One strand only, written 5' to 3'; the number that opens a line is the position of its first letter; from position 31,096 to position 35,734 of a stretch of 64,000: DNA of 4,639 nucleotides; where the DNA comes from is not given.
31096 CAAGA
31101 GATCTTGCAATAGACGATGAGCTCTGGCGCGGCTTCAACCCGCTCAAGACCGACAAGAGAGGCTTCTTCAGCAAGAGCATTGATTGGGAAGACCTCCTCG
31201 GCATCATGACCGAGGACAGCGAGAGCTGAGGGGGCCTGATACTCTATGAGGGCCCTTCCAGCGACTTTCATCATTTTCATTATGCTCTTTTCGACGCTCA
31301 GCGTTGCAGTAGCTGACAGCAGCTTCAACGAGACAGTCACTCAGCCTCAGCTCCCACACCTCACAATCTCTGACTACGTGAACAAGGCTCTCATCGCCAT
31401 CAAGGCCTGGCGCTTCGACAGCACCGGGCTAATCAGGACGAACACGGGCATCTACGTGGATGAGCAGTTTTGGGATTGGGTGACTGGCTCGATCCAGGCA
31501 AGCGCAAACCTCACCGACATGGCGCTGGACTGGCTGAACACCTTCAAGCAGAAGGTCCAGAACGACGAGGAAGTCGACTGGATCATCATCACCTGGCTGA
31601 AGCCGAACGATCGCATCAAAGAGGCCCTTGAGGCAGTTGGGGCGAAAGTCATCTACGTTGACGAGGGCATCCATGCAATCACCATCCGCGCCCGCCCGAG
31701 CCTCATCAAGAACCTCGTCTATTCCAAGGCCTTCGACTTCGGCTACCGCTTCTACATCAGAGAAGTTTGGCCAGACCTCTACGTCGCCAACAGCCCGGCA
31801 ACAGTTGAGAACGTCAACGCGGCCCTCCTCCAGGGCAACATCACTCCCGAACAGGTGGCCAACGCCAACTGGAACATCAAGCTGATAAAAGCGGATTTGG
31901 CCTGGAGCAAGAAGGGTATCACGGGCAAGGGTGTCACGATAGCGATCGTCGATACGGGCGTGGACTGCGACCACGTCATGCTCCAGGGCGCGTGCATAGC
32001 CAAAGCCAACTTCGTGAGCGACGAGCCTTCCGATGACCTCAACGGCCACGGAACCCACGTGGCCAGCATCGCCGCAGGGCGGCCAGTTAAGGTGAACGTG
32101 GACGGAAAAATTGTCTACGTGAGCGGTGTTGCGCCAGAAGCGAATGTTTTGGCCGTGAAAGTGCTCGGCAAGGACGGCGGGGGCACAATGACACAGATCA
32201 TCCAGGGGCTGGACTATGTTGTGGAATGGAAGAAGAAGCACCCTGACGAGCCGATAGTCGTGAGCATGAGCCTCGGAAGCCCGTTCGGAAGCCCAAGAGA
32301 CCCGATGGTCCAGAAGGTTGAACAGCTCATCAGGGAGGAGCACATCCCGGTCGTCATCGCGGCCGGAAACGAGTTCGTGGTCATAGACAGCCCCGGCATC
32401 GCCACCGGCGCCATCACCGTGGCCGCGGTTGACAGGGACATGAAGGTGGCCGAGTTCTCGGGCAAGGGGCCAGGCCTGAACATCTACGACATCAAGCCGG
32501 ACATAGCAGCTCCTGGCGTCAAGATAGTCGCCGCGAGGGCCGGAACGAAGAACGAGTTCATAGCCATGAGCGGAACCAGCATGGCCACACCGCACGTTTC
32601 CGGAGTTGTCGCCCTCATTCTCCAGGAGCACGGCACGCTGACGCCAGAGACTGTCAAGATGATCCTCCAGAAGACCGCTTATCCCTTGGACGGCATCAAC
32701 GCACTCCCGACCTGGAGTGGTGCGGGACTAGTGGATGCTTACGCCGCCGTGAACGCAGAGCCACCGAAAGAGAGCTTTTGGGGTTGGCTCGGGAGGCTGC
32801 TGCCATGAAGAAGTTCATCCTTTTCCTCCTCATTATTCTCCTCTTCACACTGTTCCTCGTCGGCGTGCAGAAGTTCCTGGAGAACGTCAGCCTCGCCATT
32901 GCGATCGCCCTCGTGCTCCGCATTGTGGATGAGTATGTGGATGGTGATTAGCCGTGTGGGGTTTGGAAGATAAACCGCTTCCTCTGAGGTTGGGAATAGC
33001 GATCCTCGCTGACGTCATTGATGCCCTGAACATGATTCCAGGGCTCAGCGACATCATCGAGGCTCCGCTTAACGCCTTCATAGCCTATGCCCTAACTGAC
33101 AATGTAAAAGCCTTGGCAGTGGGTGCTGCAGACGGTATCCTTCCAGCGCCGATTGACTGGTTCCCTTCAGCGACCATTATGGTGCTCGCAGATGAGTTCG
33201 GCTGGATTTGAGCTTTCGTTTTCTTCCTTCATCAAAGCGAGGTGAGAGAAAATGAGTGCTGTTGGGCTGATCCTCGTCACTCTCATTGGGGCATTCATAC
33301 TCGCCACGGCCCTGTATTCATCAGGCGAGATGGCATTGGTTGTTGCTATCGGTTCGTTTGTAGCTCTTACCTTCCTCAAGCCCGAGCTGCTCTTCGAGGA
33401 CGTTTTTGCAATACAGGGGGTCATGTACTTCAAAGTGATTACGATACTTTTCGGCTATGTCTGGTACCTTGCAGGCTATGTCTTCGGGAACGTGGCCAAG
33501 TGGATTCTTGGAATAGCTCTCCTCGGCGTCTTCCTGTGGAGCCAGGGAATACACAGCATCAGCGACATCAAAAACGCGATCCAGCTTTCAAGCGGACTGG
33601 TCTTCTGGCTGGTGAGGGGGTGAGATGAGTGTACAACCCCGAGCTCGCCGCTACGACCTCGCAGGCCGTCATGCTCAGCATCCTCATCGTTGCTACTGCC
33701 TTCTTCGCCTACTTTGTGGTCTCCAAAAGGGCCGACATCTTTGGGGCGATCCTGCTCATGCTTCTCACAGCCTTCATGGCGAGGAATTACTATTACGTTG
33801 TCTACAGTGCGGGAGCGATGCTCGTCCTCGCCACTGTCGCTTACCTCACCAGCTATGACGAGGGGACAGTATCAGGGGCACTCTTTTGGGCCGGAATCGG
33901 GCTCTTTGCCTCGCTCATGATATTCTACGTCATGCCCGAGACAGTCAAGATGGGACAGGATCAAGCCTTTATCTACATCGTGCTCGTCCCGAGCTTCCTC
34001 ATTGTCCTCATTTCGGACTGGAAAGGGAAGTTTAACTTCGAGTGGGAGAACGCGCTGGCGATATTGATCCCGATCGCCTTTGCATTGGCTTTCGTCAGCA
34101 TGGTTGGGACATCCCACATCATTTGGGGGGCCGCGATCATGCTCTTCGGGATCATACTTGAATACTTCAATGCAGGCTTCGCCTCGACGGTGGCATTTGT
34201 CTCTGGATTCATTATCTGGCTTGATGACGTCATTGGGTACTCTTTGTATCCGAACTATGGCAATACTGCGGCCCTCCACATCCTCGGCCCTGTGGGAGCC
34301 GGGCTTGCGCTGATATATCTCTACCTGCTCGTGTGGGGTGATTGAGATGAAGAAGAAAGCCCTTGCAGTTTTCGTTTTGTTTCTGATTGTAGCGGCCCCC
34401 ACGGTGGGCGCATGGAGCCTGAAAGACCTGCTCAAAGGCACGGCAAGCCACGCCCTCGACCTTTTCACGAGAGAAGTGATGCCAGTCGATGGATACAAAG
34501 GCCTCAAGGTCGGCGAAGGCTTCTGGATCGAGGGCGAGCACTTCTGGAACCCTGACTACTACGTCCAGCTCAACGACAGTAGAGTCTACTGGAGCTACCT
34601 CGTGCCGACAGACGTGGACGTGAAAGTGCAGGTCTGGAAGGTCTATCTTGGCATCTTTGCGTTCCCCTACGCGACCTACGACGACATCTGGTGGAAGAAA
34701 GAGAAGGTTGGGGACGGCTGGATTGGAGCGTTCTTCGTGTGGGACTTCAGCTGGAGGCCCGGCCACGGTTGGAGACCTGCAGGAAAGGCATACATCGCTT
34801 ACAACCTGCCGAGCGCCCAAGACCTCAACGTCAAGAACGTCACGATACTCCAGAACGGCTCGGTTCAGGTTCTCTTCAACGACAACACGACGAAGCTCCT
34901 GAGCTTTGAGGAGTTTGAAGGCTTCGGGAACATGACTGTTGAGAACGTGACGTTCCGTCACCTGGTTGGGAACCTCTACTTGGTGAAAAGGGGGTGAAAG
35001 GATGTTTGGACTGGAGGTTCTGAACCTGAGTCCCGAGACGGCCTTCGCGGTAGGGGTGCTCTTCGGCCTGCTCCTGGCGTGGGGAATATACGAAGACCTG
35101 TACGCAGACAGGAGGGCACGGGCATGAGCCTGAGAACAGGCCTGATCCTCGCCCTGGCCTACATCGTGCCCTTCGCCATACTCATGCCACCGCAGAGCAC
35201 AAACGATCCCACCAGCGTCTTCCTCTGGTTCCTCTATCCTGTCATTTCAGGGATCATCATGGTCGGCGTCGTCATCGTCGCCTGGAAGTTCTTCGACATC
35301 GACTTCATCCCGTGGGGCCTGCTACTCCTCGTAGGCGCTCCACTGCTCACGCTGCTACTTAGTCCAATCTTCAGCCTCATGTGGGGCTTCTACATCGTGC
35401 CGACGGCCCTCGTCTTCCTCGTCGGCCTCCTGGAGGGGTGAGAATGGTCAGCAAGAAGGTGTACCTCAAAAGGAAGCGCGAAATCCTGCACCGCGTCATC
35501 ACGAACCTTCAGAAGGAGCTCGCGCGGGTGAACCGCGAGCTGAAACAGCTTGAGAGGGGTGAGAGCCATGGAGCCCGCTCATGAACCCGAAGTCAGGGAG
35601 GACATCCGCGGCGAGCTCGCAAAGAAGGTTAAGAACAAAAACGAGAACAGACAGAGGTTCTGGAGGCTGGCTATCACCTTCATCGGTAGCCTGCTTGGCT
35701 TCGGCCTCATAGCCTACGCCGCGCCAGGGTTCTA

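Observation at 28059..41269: Seventeen-gene co-directional envelope module: candidate uncharacterised archaeal DNA-transfer or particle/vesicle-forming machine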

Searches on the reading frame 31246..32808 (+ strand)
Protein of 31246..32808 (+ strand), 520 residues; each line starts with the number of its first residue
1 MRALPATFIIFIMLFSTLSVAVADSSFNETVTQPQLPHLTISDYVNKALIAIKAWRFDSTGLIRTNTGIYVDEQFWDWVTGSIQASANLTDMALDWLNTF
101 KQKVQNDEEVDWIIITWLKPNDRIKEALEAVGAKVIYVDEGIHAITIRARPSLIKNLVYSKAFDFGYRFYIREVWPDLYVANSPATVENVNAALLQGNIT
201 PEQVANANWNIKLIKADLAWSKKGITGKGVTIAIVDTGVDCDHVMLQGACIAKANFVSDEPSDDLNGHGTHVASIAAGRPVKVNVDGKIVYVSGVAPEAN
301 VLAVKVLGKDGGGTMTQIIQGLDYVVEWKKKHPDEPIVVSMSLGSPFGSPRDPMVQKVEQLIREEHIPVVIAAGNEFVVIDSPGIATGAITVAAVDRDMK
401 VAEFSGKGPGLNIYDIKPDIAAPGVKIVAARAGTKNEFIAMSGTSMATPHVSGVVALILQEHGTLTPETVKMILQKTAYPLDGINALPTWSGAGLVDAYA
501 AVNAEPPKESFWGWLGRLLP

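Call 5: search_protein_families(library=pfam, max_evalue=0.1, proteins=[window:31246-32808:+])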
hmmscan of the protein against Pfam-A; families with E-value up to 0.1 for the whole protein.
window:31246-32808:+ (520 aa): 1 family
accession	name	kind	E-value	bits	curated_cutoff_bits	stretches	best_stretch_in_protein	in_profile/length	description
PF00082.27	Peptidase_S8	-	5.3e-55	187.2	21.8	1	227-479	1-274/288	Subtilase family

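Call 61: search_protein_families(library=ncbifam, max_evalue=0.01, proteins=[window:31246-32808:+])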
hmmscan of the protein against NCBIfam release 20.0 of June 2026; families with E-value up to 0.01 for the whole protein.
window:31246-32808:+ (520 aa): 9 families
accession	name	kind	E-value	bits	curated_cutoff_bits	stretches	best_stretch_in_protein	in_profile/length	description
TIGR03921.1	T7SS_mycosin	equivalog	4.7e-39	134.5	278.75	1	219-508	6-292/353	type VII secretion-associated serine protease mycosin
NF033595.1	denti_PrtP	equivalog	3.2e-21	75.6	300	1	317-504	319-504/606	dentilisin complex serine proteinase subunit PrtP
NF040553.1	SGO_0316_fam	subfamily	1.3e-19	69.5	1400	3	400-476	652-729/1486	SGO_0316/SGO_0317 family LPXTG-anchored serine peptidase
NF040809.1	germ_prot_CspBA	exception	8.4e-18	63.4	1250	2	376-460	392-474/1099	bifunctional germination protease/germinant receptor pseudoprotease CspBA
TIGR03895.1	protease_PatA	subfamily_domain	9.6e-13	47.7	421.05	1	268-482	1-204/606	PatA/PatG family cyanobactin maturation protease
NF049966.1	QH_SP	equivalog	4.6e-12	45.8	165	1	232-478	2-211/219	subtilisin-like serine protease QhpE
NF051851.1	AtpSerPepEprS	equivalog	4.1e-09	35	1700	2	420-485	281-344/988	autotransporter serine peptidase EprS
NF040808.2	CspC_non_triad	exception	4.6e-09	35.3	675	1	379-460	420-499/556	bile acid germinant receptor pseudoprotease CspC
NF042956.1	IteS_antiphage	equivalog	2.2e-08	32.8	900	1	230-472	257-527/747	S8 family anti-phage peptidase IteS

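Call 62: search_protein_families(library=padloc, max_evalue=0.01, proteins=[window:31246-32808:+])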
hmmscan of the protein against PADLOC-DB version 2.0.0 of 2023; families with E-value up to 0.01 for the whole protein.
window:31246-32808:+ (520 aa): 5 families
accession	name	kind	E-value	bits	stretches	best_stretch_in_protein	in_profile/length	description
PDLC03014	subtilase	-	1.4e-25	88.6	1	217-476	164-373/391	-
PDLC02197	IetS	-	1.4e-13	48.1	1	228-471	257-528/749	-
PDLC02198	IetS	-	3.5e-08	29.9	1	230-322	254-342/795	-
PDLC02199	IetS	-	8.9e-08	28.7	1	379-471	488-593/826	-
PDLC02201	IetS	-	0.0051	13.1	0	400-473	435-519/781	-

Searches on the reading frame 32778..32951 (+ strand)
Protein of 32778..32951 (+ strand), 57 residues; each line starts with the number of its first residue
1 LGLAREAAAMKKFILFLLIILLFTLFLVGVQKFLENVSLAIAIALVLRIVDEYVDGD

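Call 5: search_protein_families(library=pfam, max_evalue=0.1, proteins=[window:32778-32951:+])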
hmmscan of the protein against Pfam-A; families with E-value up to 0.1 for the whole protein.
window:32778-32951:+ (57 aa): 0 families

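Call 116: search_solved_structures(query=A7, max_evalue=10)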
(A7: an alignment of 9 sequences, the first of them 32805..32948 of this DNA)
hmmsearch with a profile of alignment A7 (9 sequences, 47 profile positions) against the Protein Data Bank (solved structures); distinct sequences matched with E-value up to 10: 1.
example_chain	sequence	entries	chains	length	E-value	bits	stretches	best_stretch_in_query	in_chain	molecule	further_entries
8ji9_C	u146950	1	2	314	0.4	14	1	22-46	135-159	type I-E Cascade subunit cas7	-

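Call 119: search_protein_families(library=phrogs, max_evalue=0.01, proteins=[window:32805-32951:+])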
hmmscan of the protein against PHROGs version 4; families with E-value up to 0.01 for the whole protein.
window:32805-32951:+ (48 aa): 0 families

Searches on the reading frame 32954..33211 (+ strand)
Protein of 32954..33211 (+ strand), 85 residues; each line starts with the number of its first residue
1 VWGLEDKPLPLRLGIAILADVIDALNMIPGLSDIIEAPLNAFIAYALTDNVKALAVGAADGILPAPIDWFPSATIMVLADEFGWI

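Call 5: search_protein_families(library=pfam, max_evalue=0.1, proteins=[window:32954-33211:+])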
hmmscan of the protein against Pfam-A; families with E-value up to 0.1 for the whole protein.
window:32954-33211:+ (85 aa): 0 families

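Call 15: search_protein_families(library=phrogs, max_evalue=0.01, proteins=[window:32954-33211:+])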
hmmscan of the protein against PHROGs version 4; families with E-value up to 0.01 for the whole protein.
window:32954-33211:+ (85 aa): 0 families

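Call 41: find_homologous_proteins(query=window:32954-33208:+, max_evalue=0.01)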
Query window:32954-33208:+ (85 aa): 14 proteins with E <= 0.01 among 17 candidates.
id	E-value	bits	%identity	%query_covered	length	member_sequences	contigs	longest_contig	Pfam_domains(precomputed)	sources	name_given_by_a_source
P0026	7.6e-47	175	100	100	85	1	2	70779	-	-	-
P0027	9.8e-47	175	99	100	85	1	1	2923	-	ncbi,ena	-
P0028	1.9e-45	171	94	100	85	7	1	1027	-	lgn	-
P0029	3.7e-45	170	93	100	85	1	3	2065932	-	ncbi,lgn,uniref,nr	ncbi:hypothetical protein [Thermococcus thioreducens]|uniref:Uncharacterized protein n=1 Tax=Thermoc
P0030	1.0e-42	162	88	100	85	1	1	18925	-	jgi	-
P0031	1.7e-41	158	86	100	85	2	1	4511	-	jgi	-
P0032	1.2e-40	155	86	100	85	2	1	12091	-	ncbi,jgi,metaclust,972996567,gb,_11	metaclust:\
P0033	8.1e-39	150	81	100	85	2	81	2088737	-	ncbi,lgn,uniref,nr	ncbi:hypothetical membrane protein [Thermococcus kodakarensis KOD1]|uniref:Hypothetical membrane pro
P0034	6.5e-38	147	82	100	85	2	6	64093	-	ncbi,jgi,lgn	jgi:hypothetical protein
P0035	2.6e-33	132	71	100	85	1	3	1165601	-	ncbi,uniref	ncbi:hypothetical protein [Pyrococcus kukulkanii]|uniref:hypothetical protein n=1 Tax=Pyrococcus kuk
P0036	1.0e-28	117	68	100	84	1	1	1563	-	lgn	-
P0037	2.8e-27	113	66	100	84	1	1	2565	-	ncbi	-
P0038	2.4e-25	107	62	100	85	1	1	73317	-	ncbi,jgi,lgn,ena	-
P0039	1.1e-21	95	59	100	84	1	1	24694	-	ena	-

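Call 42: find_encoding_contigs(protein=P0033, flank=10000, max_places=2)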
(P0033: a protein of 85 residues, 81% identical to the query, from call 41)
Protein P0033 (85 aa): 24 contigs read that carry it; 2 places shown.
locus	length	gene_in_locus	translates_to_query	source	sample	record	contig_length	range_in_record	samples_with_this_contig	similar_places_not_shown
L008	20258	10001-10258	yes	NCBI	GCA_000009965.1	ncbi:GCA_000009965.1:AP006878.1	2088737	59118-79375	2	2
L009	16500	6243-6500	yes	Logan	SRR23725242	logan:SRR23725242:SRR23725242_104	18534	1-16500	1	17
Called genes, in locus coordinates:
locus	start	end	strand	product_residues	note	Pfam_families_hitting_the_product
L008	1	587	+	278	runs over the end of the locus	PF25133:TYW2_N_2, PF02475:TRM5-TYW2_MTfase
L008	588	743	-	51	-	-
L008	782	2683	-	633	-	PF02730:AFOR_N, PF01314:AFOR_C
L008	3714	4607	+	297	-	PF16795:Phage_integr_3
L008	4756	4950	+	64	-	-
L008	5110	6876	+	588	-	PF13385:Laminin_G_3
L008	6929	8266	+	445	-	-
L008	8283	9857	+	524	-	PF00082:Peptidase_S8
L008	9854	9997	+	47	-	-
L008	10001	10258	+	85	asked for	-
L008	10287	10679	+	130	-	-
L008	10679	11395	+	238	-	-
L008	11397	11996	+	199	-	-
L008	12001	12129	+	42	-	-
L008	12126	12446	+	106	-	-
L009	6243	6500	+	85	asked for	-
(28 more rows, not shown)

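Call 61: search_protein_families(library=ncbifam, max_evalue=0.01, proteins=[window:32954-33211:+])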
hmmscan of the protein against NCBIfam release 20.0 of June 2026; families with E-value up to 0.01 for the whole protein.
window:32954-33211:+ (85 aa): 0 families

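Call 104: search_solved_structures(query=A6, max_evalue=5)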
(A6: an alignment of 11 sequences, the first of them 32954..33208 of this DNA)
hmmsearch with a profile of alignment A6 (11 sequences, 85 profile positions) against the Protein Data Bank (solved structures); distinct sequences matched with E-value up to 5: 4.
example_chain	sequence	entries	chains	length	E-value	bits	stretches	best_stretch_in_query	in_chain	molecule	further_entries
9jtq_A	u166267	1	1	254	0.058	17.3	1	14-49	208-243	Rhodopsin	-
7l7x_AAA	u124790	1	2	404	1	13.3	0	26-63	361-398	DegT/DnrJ/EryC1/StrS aminotransferase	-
7a40_A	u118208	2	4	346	1.6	12.6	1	28-75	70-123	Osmotic avoidance abnormal protein 3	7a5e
7a3z_A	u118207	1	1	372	1.9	12.4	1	28-75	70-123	Osmotic avoidance abnormal protein 3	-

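Call 114: find_related_loci(query=A6, collection=viral_contigs, flank=10000)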
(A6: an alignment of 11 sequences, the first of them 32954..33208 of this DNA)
Query A6 (85 aa) in viral_contigs; peptide patterns used: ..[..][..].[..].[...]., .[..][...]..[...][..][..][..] (x = any residue, [..] = any of these).
20 stretches matched a pattern, but none encodes a relative of the query by tblastn (E <= 1e-3).

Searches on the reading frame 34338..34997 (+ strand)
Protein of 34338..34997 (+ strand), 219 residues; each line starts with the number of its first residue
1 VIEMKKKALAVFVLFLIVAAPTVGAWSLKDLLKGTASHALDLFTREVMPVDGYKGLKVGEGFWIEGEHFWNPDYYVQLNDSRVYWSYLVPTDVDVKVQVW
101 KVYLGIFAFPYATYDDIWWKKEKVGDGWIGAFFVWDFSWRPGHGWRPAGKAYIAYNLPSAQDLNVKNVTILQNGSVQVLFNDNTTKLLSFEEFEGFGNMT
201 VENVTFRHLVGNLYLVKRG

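Call 5: search_protein_families(library=pfam, max_evalue=0.1, proteins=[window:34338-34997:+])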
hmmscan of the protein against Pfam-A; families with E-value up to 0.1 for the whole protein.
window:34338-34997:+ (219 aa): 1 family
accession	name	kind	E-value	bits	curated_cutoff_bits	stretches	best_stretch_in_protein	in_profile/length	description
PF00659.24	POLO_box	-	0.0017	18.7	23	1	171-187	9-25/61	POLO box duplicated region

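Call 15: search_protein_families(library=phrogs, max_evalue=0.01, proteins=[window:34338-34997:+])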
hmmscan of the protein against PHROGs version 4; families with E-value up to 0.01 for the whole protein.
window:34338-34997:+ (219 aa): 0 families

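Call 62: search_protein_families(library=padloc, max_evalue=0.01, proteins=[window:34338-34997:+])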
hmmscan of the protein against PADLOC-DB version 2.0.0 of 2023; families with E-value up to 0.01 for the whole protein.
window:34338-34997:+ (219 aa): 0 families

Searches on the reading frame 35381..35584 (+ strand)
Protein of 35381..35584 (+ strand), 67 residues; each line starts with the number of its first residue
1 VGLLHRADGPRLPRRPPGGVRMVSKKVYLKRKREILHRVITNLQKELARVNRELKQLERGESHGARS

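Call 6: search_protein_families(library=pfam, max_evalue=0.1, proteins=[window:35381-35584:+])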
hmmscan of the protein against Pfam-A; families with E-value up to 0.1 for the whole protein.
window:35381-35584:+ (67 aa): 4 families
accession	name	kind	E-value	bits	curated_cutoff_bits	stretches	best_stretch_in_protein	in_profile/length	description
PF04102.17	SlyX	-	0.041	15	30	1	28-59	14-45/67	SlyX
PF01991.23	vATP-synt_E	-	0.066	13.1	24.2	1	22-55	60-93/199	ATP synthase (E/31 kDa) subunit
PF02996.22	Prefoldin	-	0.081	13.3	23.2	1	28-59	81-112/120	Prefoldin subunit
PF08286.16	Spc24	-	0.089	13.5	25.3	1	24-62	4-42/109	Spc24 subunit of Ndc80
